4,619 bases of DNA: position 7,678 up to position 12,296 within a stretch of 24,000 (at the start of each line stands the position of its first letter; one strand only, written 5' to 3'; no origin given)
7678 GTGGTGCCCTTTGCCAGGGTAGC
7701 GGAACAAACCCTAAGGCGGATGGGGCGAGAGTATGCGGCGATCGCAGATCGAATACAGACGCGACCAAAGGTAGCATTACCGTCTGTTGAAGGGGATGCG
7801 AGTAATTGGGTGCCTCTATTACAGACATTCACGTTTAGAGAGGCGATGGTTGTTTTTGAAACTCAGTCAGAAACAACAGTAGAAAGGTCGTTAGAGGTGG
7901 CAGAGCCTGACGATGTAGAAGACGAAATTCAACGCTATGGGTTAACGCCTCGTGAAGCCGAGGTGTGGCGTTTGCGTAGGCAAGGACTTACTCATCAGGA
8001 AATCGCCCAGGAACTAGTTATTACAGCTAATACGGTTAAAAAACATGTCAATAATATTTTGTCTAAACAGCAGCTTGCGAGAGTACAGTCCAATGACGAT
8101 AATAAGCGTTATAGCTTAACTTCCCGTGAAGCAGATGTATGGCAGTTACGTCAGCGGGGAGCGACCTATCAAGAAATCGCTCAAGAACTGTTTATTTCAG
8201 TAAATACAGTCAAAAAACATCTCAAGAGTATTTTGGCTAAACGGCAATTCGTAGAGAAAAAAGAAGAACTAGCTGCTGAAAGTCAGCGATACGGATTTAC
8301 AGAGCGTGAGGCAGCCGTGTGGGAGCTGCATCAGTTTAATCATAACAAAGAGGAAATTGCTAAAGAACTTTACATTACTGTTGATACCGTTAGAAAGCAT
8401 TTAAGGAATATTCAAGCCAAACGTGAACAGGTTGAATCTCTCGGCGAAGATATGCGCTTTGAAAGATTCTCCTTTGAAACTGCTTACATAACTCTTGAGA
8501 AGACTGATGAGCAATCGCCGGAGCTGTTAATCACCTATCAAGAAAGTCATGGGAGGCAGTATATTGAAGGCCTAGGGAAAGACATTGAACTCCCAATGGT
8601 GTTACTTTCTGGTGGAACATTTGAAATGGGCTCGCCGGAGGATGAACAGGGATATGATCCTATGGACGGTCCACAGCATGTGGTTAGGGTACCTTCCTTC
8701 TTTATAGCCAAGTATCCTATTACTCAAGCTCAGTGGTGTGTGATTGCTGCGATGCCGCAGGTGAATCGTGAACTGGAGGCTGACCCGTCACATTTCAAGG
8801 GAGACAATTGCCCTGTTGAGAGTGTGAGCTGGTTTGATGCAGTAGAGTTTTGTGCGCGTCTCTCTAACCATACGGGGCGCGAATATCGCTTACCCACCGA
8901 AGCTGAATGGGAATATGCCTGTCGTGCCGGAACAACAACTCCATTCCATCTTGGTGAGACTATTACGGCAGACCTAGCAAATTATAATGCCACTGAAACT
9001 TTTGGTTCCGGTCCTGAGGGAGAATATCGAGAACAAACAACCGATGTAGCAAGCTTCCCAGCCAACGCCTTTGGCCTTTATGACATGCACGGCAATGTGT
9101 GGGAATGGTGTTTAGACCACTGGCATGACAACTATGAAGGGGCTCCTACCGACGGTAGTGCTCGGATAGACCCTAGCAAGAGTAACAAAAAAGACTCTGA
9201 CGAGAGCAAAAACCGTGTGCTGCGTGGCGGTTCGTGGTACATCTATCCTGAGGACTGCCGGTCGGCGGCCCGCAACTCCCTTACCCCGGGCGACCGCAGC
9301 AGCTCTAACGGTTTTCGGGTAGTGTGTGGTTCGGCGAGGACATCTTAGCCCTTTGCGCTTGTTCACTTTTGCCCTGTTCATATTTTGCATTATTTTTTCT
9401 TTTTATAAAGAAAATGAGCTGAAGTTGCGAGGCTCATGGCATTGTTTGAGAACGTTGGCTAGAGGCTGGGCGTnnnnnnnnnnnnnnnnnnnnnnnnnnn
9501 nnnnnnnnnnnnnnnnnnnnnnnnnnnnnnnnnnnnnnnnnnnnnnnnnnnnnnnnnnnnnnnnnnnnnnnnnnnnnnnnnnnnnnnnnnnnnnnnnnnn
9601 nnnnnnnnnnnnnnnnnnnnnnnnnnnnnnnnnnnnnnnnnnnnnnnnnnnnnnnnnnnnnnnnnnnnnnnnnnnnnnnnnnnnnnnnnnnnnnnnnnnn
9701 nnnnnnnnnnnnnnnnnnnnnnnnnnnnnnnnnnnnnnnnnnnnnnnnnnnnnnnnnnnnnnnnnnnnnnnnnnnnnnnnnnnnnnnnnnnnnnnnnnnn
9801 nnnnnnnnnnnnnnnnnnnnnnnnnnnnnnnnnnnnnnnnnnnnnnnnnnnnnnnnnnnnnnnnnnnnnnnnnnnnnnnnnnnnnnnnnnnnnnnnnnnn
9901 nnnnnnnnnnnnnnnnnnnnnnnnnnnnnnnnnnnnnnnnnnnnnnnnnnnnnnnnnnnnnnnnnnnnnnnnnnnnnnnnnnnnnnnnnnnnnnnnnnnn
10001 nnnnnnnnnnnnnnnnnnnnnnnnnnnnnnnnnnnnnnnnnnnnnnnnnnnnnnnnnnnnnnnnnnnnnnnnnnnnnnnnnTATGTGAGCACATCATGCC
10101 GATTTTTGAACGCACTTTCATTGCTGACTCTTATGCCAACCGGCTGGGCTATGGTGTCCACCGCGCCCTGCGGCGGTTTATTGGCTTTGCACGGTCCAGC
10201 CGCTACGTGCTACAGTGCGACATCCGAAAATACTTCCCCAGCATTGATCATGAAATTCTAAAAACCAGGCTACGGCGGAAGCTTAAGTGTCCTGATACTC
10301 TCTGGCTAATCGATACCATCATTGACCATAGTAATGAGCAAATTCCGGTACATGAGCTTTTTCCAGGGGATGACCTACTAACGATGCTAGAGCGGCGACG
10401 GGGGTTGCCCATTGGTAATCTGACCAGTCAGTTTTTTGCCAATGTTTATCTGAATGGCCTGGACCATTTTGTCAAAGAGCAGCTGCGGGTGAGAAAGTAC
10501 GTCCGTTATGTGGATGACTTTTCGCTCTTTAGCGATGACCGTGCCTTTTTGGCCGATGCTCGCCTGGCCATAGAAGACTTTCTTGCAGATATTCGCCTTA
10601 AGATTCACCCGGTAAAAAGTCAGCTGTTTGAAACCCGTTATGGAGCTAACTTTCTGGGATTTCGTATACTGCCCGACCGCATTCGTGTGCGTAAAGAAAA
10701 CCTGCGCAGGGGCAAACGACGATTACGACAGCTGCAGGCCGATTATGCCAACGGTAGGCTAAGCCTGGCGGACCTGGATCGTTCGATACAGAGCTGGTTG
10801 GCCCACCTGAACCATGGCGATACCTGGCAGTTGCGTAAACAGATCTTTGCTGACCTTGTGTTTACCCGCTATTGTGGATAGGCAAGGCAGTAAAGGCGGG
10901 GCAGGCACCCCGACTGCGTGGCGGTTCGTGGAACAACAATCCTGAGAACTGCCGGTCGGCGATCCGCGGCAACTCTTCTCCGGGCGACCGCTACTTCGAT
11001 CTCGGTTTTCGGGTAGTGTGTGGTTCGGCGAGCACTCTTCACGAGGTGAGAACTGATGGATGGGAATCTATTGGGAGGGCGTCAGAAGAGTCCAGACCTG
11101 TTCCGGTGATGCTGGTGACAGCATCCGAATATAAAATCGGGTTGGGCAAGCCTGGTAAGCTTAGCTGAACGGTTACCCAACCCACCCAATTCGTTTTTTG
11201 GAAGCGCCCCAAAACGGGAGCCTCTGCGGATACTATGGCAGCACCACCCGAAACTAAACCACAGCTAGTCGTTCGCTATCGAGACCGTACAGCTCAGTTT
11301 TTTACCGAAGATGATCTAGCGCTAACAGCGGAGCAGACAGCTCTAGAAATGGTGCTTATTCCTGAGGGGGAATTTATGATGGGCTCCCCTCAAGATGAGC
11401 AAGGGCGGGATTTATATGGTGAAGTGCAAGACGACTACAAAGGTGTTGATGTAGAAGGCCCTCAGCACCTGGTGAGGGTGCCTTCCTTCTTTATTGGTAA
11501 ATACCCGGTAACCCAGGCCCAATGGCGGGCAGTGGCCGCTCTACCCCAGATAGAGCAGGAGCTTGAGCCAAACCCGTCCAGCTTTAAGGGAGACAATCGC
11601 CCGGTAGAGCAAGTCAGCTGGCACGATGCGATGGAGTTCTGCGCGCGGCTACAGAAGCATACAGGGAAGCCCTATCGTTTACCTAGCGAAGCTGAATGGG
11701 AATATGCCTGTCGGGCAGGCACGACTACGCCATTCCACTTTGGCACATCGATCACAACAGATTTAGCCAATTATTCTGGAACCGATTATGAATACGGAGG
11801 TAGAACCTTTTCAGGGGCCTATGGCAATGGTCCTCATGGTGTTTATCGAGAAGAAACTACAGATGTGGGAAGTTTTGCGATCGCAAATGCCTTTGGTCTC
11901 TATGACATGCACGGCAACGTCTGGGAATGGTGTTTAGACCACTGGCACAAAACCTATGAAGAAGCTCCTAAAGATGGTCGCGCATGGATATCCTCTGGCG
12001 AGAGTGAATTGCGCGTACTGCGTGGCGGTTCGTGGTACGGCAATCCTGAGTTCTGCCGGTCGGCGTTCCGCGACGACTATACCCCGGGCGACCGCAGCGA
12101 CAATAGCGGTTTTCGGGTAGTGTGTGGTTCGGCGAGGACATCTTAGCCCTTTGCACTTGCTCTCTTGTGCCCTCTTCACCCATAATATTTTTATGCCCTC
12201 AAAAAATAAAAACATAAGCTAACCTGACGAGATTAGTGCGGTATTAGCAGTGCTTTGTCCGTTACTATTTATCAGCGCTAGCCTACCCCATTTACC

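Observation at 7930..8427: Three tandem LuxR/GerE-type HTH modules embedded between the vWA region and the diversified sensor domain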

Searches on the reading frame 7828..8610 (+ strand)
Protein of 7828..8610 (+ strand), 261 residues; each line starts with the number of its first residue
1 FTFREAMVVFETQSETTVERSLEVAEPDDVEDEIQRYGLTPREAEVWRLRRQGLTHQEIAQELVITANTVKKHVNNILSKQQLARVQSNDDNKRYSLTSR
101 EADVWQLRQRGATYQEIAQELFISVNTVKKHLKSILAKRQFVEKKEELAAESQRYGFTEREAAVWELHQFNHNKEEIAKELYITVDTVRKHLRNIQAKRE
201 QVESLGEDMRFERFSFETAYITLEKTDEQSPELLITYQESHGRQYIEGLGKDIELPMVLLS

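Call 37: predict_structure(alignment_id=A1)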
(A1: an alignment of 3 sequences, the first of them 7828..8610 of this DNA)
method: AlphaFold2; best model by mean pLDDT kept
length: 261 residues; sequences in the alignment: 3
mean_pLDDT: 68.3   pTM: 0.45
mean pLDDT of the five models: 68.3, 67.8, 67.8, 66.5, 63.0
residues with pLDDT >= 90: 56; 70-90: 109; 50-70: 15; < 50: 81
segments of 3 or more residues with pLDDT < 50: 1-27, 208-261
pLDDT, mean of each block of 10 residues (from residue 1): 25 30 42 75 86 87 89 83 64 80 84 87 92 89 87 86 93 95 96 91 58 31 39 29 33 29 24
secondary structure, 60 per line:
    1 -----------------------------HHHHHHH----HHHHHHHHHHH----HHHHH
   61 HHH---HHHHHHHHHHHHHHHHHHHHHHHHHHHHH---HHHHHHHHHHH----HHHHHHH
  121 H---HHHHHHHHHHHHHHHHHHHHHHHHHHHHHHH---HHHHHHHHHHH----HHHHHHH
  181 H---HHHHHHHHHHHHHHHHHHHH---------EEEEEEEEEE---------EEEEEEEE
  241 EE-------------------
elements in order: H30-36 H41-51 H56-63 H67-95 H99-109 H114-121 H125-155 H159-169 H174-181 H185-204 E214-223 E233-242

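Call 40: fold_search(model_id=the predicted structure, library=pdb)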
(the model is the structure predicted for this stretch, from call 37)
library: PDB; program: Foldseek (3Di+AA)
matches with E <= 10: 345; with E <= 0.001: 0
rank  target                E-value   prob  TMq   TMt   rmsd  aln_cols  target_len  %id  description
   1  9n9q_C                8.0e-03  0.99  0.23  0.23  15.7       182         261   15  Cryo-EM structure of the RNA-guided transcription complex (released 2025-12-24)
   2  9a7s_A                4.5e-02  0.96  0.20  0.21  16.2       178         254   15  Integrative model of RPSD-RPOB by crosslinking MS and deep learning (released 2024-09-18)
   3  6uu7_FFF              7.3e-02  0.93  0.21  0.20  17.3       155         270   15  E. coli sigma-S transcription initiation complex with a 6-nt RNA and an NTP ("Old" crystal soaked with UTP, CTP, ddG (released 2020-08-26)
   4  9e87_F                8.6e-02  0.96  0.19  0.16  18.0       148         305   18  De Novo Mycobacterium tuberculosis transcription initiation pre-RPO promoter complex with open Beta' clamp (RNA Polyme (released 2025-10-01)
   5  1yio                  9.6e-02  1.00  0.18  0.23  10.7        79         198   30  Crystallographic structure of response regulator StyR from Pseudomonas fluorescens (released 2005-09-27)
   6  7l7b_F                1.1e-01  0.89  0.18  0.17  17.8       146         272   16  Clostridioides difficile RNAP with fidaxomicin (released 2022-02-02)
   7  6lts_F                1.1e-01  0.69  0.21  0.17  17.0       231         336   14  Crystal structure of Thermus thermophilus transcription initiation complex comprising a truncated sigma finger (released 2020-03-11)
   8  4ldz_A                1.2e-01  0.94  0.20  0.25  15.3       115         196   22  Crystal structure of the full-length response regulator DesR in the active state (released 2014-07-16)
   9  4g7h_F                1.2e-01  0.66  0.21  0.16  18.0       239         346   12  Crystal structure of Thermus thermophilus transcription initiation complex (released 2012-10-31)
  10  5hev_B                1.5e-01  0.99  0.17  0.21   9.7        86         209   31  Crystal Structure of the beryllofluoride-activated LiaR from Enterococcus faecium (released 2016-11-16)
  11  3kln_B                1.6e-01  1.00  0.17  0.20   1.1        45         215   47  Vibrio cholerae VpsT (released 2010-02-09)
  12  5hev_A                1.6e-01  1.00  0.17  0.21   0.8        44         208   55  Crystal Structure of the beryllofluoride-activated LiaR from Enterococcus faecium (released 2016-11-16)
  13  4nqw_A                1.6e-01  0.91  0.21  0.35  13.2       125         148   14  Structure of Mycobacterium tuberculosis extracytoplasmic function sigma factor SigK in complex with the cytosolic doma (released 2014-01-22)
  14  5e17_F                1.7e-01  0.60  0.21  0.16  18.2       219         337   17  T. thermophilus transcription initiation complex having a RRR discriminator sequence and a nontemplate-strand length c (released 2016-03-09)
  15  9a58_A                1.9e-01  0.89  0.19  0.14  20.9       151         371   16  Integrative model of SIGA-RPOC by crosslinking MS and deep learning (released 2024-09-18)
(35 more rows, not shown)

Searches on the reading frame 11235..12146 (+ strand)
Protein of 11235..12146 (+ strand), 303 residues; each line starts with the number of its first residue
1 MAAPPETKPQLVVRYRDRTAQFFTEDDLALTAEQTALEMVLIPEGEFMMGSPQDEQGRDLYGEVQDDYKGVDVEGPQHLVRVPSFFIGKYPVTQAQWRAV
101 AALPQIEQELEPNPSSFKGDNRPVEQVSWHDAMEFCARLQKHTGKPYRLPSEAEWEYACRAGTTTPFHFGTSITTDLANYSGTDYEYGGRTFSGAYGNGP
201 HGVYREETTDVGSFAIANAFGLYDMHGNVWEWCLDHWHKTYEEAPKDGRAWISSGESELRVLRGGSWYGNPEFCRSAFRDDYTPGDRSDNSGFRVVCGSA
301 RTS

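Call 50: search_protein_families(library=pfam, proteins=[window:11235-12146:+], max_evalue=0.001)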
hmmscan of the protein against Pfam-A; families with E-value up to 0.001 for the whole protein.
window:11235-12146:+ (303 aa): 1 family
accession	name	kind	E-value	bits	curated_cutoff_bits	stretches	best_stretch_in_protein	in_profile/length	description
PF03781.23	FGE-sulfatase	-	3.1e-56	191.3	23.3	1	38-296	4-254/255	Sulfatase-modifying factor enzyme 1-like domain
